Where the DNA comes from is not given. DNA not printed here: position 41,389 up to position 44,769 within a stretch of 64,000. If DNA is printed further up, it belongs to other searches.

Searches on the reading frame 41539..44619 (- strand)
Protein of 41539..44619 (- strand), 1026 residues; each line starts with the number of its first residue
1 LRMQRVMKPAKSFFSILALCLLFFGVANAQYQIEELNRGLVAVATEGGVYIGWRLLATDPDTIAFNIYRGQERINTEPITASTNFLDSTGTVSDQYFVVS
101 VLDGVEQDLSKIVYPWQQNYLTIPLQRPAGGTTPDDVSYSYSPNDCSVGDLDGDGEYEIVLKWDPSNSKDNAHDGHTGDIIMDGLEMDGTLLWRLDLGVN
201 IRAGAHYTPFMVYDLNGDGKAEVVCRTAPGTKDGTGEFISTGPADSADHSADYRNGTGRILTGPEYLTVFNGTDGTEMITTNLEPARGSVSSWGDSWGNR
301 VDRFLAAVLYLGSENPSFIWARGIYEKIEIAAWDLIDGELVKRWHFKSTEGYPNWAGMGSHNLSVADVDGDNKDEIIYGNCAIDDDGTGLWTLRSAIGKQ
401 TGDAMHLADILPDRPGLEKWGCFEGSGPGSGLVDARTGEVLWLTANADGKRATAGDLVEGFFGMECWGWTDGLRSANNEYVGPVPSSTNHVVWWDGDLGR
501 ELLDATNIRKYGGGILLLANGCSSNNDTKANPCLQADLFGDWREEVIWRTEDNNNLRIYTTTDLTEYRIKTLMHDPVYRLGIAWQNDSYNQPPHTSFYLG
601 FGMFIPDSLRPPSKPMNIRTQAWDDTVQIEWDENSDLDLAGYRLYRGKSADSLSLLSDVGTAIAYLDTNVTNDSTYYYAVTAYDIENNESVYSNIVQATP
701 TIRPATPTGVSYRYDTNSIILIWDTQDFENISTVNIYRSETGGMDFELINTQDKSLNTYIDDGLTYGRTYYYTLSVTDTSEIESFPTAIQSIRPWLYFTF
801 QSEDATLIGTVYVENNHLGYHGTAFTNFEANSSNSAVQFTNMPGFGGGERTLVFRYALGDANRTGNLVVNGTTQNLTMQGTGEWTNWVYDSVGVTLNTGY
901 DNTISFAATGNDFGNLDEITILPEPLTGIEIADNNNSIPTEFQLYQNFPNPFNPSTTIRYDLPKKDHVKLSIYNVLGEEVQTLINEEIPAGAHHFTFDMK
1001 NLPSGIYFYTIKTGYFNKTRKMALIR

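Call 73: search_protein_families(library=pfam, proteins=[window:41539-44619:-], max_evalue=0.00001)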
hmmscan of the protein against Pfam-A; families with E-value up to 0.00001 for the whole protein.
window:41539-44619:- (1026 aa): 5 families
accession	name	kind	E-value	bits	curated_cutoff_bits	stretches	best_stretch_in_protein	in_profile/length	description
PF21348.3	RGL11_C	-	3.8e-201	669.6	27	1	120-605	1-486/490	Rhamnogalacturonan lyase family 11, C-terminal domain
PF18370.7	RGI_lyase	-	2.9e-30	104.9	27.8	1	32-116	2-86/86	Rhamnogalacturonan I lyases beta-sheet domain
PF18962.6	Por_Secre_tail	-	1.3e-10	41.8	27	1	948-1022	2-73/75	Secretion system C-terminal sorting domain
PF01839.29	FG-GAP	-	1.8e-09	37.7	22.1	0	212-230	7-25/37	FG-GAP repeat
PF13517.12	FG-GAP_3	-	1.5e-06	29.1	26.9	0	337-377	26-60/61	FG-GAP-like repeat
